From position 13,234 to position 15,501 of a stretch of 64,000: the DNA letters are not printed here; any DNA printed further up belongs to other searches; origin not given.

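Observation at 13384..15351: Five-heme c-type cytochrome carrying a T9SS C-terminal sorting domain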

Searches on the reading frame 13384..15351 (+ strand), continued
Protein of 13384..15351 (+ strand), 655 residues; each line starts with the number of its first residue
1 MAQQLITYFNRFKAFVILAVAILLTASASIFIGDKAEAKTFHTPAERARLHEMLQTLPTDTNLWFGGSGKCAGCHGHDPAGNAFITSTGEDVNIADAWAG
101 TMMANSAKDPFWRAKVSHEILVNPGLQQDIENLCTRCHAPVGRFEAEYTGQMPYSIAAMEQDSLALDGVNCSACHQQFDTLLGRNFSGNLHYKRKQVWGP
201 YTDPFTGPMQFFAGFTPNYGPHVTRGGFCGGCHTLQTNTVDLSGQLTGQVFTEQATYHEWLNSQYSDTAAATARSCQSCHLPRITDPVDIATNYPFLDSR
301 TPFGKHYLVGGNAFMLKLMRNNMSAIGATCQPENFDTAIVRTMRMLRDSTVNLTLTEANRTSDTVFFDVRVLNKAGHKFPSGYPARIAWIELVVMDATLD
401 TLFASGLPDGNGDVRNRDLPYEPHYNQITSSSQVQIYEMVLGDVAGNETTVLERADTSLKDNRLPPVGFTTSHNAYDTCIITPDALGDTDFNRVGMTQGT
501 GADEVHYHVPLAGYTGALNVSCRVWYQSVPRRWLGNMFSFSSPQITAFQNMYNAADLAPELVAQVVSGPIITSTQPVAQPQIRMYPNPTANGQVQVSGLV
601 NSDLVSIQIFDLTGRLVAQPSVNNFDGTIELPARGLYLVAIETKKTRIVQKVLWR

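Call 14: find_related_loci(query=A1, collection=genome_contigs, flank=8000)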
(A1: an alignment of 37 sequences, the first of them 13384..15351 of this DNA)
Query A1 (655 aa) in genome_contigs; peptide patterns used: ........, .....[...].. (x = any residue, [..] = any of these).
599 stretches matched a pattern (row limit reached: there are more); 591 encode a relative of the query (tblastn E <= 1e-3); the best 80 are kept; 80 distinct loci.
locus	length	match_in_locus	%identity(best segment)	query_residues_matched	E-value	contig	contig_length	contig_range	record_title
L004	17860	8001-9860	62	36-654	0e+0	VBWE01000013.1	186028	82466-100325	MAG: Bacteroidetes bacterium isolate X1_MaxBin.021 scaffold_191, whole genome shotgun sequence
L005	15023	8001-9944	58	7-654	0e+0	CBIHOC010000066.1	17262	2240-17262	MAG TPA_asm: uncultured Chryseobacterium sp. isolate SRR18156182_binner12_Refined_23 genome assembly, contig: ERZ2733683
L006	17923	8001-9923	58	11-654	0e+0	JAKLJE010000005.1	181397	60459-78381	MAG: Bacteroidia bacterium isolate MAG.246 MAG.246-NODE_5_length_181397_cov_6.054418, whole genome shotgun sequence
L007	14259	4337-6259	58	11-654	0e+0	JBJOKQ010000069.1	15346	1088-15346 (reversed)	MAG: Bacteroidota bacterium isolate sycamorecreek_2019_sw_WHONDRS-S19S_0028_A_bin.11 scaffold_0000686, whole genome shot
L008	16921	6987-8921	57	8-655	0e+0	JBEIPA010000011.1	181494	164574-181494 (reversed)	MAG: Flavobacteriales bacterium isolate Sample-106-S6-bin-32 Sample_106_S6-bin_32-k141_1434352, whole genome shotgun seq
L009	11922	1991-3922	56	8-654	0e+0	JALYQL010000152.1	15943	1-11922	MAG: Bacteroidota bacterium isolate MDV bin62 SD1454-56_k127_35555, whole genome shotgun sequence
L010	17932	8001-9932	56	8-654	0e+0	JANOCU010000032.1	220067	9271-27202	MAG: Bacteroidota bacterium isolate VAR_17_metabat_285 VAR_17_k141_2650936, whole genome shotgun sequence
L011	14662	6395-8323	60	8-654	0e+0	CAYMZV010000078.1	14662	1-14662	MAG TPA_asm: uncultured Chryseobacterium sp. isolate binchicken_co50_371 genome assembly, contig: NODE_4768_length_14662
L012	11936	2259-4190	54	8-654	0e+0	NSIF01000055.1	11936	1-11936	MAG: Flavobacteriales bacterium isolate Baikal-G3 Flavobacteriales-Baikal-G3-C55, whole genome shotgun sequence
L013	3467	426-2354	54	8-653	0e+0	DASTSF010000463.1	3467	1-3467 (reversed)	MAG TPA_asm: Bacteroidia bacterium isolate SMAG_U2273 k141_1780106, whole genome shotgun sequence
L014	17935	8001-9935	51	12-654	0e+0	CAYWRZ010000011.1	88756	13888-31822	MAG TPA_asm: uncultured Weeksellaceae bacterium isolate SRP344714_co1_200 genome assembly, contig: NODE_596_length_88756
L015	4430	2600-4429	54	5-615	0e+0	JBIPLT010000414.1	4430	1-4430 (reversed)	MAG: Flavobacteriales bacterium isolate ME2013-11-14_3300034064_group4_bin53 Rohwer_bin1009_scaffold_16380_c1, whole gen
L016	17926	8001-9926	49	13-654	0e+0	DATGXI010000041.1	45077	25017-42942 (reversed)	MAG TPA_asm: Flavobacteriales bacterium isolate SMAG_U10605 k141_262434, whole genome shotgun sequence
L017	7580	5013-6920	49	16-653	0e+0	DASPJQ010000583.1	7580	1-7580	MAG TPA_asm: Flavobacteriales bacterium isolate SMAG_U12014 k141_1166299, whole genome shotgun sequence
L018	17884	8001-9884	48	42-653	0e+0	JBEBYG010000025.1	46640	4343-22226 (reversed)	MAG: Cryomorpha ignava isolate T2.bin.84 NODE_2174_length_46640_cov_24.781732, whole genome shotgun sequence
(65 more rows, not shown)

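Call 18: predict_structure(alignment_id=A1)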
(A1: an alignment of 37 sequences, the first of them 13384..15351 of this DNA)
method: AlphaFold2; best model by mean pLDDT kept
length: 655 residues; sequences in the alignment: 37
mean_pLDDT: 79.7   pTM: 0.73
mean pLDDT of the five models: 79.7, 74.9, 67.0, 66.3, 61.6
residues with pLDDT >= 90: 180; 70-90: 302; 50-70: 156; < 50: 17
segments of 3 or more residues with pLDDT < 50: 33-40, 572-578
pLDDT, mean of each block of 10 residues (from residue 1): 68 83 82 50 64 67 81 64 63 76 89 93 91 86 89 91 87 76 60 78 67 76 63 76 88 73 68 62 61 57 59 88 90 86 83 93 95 84 82 93 93 87 92 93 89 87 80 60 77 61 93 92 93 90 96 92 84 44 74 82 86 89 86 90 85 84
secondary structure, 60 per line:
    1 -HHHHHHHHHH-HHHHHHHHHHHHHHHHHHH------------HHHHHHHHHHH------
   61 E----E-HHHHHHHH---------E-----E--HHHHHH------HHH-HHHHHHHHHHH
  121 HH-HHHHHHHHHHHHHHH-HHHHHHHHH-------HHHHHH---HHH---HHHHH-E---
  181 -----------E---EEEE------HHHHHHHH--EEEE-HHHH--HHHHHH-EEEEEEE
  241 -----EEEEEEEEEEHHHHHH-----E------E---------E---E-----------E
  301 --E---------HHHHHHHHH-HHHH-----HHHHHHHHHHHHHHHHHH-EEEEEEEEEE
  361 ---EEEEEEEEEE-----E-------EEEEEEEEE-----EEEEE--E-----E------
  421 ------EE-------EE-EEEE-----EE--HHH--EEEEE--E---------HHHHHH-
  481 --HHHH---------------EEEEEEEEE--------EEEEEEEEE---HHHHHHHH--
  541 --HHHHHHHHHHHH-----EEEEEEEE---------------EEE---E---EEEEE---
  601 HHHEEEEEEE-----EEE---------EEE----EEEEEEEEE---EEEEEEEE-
elements in order: H2-11 H13-31 H44-54 H68-75 H94-99 H110-122 H124-138 H140-148 H156-161 H171-175 E196-199 H206-213 E216-219 H221-224 H227-232 E234-240 E246-255 H256-261 H313-321 H323-326 H332-349 E351-360 E364-373 E387-395 E401-405 E439-442 E457-461 H474-479 H483-486 E502-510 E519-527 H531-538 H543-554 E560-567 E583-585 E593-597 E604-610 E616-618 E628-630 E635-643 E647-654

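Call 20: fold_search(model_id=the predicted structure, library=pdb)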
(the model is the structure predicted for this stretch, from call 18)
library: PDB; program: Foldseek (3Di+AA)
matches with E <= 10: 1139; with E <= 0.001: 10
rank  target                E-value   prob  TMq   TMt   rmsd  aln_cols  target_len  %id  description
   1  5ze8                  3.5e-12  1.00  0.40  0.64   6.9       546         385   17  Crystal structure of a penta-heme cytochrome c552 from Thermochromatium tepidum (released 2018-04-25)
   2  5y1a                  2.5e-07  1.00  0.12  0.22  20.8       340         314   16  HBP35 of Porphyromonas gingivalis (released 2018-07-25)
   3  7ptp_A                2.5e-05  0.99  0.10  0.09  18.8       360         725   10  In-situ structure of pentameric S-layer protein (released 2021-12-15)
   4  6kzb_B                2.6e-04  0.98  0.12  0.12  17.1       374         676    8  Transglutaminase2 complexed with calcium (released 2020-12-09)
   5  6a8p_B                4.5e-04  0.91  0.11  0.11  16.9       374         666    9  Transglutaminase 2 mutant G224V in complex with GTP (released 2018-09-26)
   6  8tr9                  4.8e-04  0.84  0.11  0.11  17.7       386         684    8  Cryo-EM structure of transglutaminase 2 bound to GDP (released 2024-07-31)
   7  6kzb_C                6.3e-04  0.90  0.12  0.12  16.9       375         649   10  Transglutaminase2 complexed with calcium (released 2020-12-09)
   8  6a8p_C                7.1e-04  0.90  0.12  0.12  15.9       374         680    9  Transglutaminase 2 mutant G224V in complex with GTP (released 2018-09-26)
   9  6a8p_A                7.1e-04  0.89  0.12  0.12  15.9       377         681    9  Transglutaminase 2 mutant G224V in complex with GTP (released 2018-09-26)
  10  3ly6_A                8.4e-04  0.84  0.11  0.11  17.4       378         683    8  Crystal structure of human transglutaminase 2 complex with adenosine 5' Triphosphate (released 2010-08-18)
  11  8d82_A                1.4e-03  0.47  0.10  0.11  22.1       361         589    9  Cryo-EM structure of human IL-6 signaling complex in detergent: model containing full extracellular domains (released 2023-03-29)
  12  7tvz_E                1.5e-03  0.93  0.12  0.12  16.8       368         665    7  Cryo-EM structure of human band 3-protein 4.2 complex in diagonal conformation (released 2022-06-08)
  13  8glk_D                1.7e-03  1.00  0.11  0.83   1.9        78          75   27  The Type 9 Secretion System dGldL peak II, NucA substrate bound complex (released 2024-01-31)
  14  4pyg_A                1.7e-03  0.41  0.11  0.10  23.0       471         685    8  Transglutaminase2 complexed with GTP (released 2015-02-11)
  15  1kv3_A                1.8e-03  0.69  0.12  0.12  16.5       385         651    8  HUMAN TISSUE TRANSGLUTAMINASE IN GDP BOUND FORM (released 2002-03-13)
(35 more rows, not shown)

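Call 22: search_solved_structures(query=A1, max_evalue=1, show_alignments=3)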
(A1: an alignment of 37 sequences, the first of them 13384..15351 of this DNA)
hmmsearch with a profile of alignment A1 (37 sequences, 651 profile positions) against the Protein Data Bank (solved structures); distinct sequences matched with E-value up to 1: 14.
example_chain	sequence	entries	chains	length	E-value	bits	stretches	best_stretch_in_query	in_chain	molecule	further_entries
8glk_D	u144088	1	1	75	4.8e-06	28.2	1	578-650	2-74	Endonuclease I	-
8h97_A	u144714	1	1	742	7.7e-05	24.2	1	567-644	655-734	Beta-agarase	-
5jvk_A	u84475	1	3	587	0.00028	22.3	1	570-650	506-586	Uncharacterized protein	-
8glj_D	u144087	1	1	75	0.002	19.5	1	578-650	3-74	Por secretion system C-terminal sorting domain-containing protein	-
5ze8_A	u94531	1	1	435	0.0029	19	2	347-403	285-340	cytochrome c552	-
5hfs_A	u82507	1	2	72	0.0058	18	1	600-650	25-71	Gingipain R2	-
9h19_C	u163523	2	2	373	0.006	17.9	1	208-278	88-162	Photosynthetic reaction center cytochrome c subunit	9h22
7pq4_A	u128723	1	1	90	0.0078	17.5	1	599-650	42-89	Arginine-specific cysteine proteinase (Arg-gingipain)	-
7o0u_C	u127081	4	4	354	0.025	15.9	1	206-278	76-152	MULTIHEME_CYTC domain-containing protein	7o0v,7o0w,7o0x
5ag8_A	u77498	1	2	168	0.027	15.8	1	599-650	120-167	GINGIPAIN R2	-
5ag9_A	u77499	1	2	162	0.03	15.6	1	599-650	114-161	Gingipain R2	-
9wt8_A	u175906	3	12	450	0.26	12.5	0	358-400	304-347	Cytochrome c,Multiheme cytochrome c selenoprotein (MccSep)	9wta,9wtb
8wdu_C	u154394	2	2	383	0.31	12.3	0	127-171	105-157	Photosynthetic reaction center cytochrome c subunit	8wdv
9wt9_A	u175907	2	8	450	0.33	12.2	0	358-400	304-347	Cytochrome c,Multiheme cytochrome c selenoprotein mutant (MccSep U325A) | Cytochrome c,Multiheme cytochrome c selenoprotein (MccSep)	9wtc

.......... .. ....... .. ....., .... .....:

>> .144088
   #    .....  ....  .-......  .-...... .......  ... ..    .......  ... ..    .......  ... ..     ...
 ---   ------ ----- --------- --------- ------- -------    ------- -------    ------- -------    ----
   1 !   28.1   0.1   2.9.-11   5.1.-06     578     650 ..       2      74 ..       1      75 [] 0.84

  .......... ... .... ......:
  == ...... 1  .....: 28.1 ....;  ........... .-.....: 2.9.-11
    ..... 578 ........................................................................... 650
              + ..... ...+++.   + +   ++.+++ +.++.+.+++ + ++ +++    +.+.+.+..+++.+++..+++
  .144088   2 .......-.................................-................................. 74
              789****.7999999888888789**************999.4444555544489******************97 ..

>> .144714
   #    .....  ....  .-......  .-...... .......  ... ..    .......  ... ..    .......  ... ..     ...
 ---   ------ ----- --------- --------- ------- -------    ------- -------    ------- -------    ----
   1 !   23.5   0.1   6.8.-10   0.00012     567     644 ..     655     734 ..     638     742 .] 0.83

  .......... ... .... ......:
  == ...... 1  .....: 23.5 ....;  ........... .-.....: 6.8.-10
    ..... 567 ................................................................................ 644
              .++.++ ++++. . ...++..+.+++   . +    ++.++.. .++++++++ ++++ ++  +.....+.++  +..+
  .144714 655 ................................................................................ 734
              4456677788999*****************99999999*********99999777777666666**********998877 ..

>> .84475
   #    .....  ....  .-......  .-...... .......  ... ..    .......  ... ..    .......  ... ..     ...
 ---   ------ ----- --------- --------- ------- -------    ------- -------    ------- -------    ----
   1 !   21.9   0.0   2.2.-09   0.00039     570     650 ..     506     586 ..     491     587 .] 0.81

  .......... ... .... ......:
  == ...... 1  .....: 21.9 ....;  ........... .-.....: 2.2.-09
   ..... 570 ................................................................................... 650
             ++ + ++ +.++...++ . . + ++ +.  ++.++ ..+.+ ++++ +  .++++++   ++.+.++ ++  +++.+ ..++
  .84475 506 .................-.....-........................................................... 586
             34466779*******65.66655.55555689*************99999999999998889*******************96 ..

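Call 31: search_solved_structures(query=A2, max_evalue=10, show_alignments=4)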
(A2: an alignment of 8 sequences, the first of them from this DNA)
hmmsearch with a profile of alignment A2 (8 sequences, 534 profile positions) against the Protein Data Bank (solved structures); distinct sequences matched with E-value up to 10: 6.
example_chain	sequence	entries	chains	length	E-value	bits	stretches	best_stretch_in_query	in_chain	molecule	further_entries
5ze8_A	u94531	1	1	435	0.0053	18.5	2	55-154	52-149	cytochrome c552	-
9h19_C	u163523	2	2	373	0.094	14.3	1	179-245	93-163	Photosynthetic reaction center cytochrome c subunit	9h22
9wt9_A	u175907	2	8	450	0.42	12.2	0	326-365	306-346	Cytochrome c,Multiheme cytochrome c selenoprotein mutant (MccSep U325A) | Cytochrome c,Multiheme cytochrome c selenoprotein (MccSep)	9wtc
9wt8_A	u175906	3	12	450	0.49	12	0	326-365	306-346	Cytochrome c,Multiheme cytochrome c selenoprotein (MccSep)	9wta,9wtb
7o0u_C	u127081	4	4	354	0.97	11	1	180-245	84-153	MULTIHEME_CYTC domain-containing protein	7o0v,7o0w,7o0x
8wdu_C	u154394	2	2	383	3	9.4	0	223-242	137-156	Photosynthetic reaction center cytochrome c subunit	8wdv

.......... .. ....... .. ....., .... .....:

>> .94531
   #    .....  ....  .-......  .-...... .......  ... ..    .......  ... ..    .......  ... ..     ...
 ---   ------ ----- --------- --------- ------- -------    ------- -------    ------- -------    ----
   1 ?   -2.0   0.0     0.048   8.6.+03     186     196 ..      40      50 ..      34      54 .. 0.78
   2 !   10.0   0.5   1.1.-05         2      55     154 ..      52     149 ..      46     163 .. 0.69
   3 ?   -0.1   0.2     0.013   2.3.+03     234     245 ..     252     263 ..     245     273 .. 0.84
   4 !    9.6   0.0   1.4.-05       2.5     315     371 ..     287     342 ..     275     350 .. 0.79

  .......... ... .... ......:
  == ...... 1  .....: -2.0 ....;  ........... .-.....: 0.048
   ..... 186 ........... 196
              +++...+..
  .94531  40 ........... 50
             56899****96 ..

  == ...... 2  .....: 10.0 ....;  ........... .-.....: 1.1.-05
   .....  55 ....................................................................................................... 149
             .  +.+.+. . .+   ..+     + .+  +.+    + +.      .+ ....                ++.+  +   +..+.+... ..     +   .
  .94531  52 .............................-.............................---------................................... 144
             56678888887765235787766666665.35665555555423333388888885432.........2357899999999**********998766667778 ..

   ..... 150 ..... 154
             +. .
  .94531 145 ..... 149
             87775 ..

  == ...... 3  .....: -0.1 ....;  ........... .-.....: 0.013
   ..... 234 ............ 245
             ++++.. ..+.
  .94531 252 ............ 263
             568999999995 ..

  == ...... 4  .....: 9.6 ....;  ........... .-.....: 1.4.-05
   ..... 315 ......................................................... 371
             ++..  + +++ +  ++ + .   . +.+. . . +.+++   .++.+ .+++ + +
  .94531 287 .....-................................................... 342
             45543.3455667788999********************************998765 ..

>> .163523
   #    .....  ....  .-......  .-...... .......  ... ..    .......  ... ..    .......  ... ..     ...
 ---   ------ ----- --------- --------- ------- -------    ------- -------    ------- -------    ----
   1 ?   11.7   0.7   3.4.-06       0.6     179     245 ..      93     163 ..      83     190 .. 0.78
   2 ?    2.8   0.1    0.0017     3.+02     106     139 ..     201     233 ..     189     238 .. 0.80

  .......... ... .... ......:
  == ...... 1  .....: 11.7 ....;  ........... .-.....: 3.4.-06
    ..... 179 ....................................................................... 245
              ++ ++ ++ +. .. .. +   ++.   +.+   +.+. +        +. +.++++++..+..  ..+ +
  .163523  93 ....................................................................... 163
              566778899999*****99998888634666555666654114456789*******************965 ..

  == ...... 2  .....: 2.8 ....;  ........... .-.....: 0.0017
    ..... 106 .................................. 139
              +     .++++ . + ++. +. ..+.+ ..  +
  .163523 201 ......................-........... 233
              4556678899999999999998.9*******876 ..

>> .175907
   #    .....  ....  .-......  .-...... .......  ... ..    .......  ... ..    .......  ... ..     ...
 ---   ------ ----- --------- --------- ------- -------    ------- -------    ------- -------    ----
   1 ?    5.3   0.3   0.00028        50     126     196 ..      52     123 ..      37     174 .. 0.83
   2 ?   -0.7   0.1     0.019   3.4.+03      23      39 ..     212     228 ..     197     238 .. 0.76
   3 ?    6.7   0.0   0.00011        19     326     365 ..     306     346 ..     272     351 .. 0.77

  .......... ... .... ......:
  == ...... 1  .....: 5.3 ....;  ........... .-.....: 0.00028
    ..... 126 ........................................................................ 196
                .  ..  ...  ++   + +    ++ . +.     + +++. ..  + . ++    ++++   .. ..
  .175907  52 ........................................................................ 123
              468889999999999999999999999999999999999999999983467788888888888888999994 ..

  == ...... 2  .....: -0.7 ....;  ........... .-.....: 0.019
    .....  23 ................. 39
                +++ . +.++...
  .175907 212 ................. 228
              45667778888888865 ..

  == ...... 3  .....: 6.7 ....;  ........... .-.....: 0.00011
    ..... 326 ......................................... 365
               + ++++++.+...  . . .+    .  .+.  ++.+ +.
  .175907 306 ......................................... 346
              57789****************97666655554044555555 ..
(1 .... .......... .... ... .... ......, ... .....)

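Call 51: search_protein_representatives(protein=window:13501-15099:+)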
Query: 533 residues. Proteins with E-value up to 0.001 (for the whole library): 2770; up to 1e-10: 1661; up to 1e-30: 586. The best 150 are listed.
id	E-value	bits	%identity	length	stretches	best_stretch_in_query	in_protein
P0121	7.8e-168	576.0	51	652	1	17-530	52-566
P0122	9.0e-166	569.2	49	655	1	18-532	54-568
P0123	5.9e-165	566.5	50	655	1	2-526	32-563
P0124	1.2e-164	565.4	49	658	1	2-524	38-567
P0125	2.3e-157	541.4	50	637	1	15-527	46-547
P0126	2.5e-157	541.3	48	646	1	16-523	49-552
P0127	3.1e-155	534.4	49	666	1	17-526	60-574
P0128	7.0e-154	529.9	47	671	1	18-526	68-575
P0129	3.9e-153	527.5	48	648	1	2-525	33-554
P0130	8.6e-153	526.3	48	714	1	17-525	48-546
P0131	1.7e-152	525.4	48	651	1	17-523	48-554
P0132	1.5e-148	512.3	47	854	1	2-527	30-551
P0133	1.0e-146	506.3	46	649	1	17-527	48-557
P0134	6.7e-144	497.0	47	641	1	5-524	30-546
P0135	1.2e-143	496.1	45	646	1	2-525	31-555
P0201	6.6e-86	305.6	39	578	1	25-524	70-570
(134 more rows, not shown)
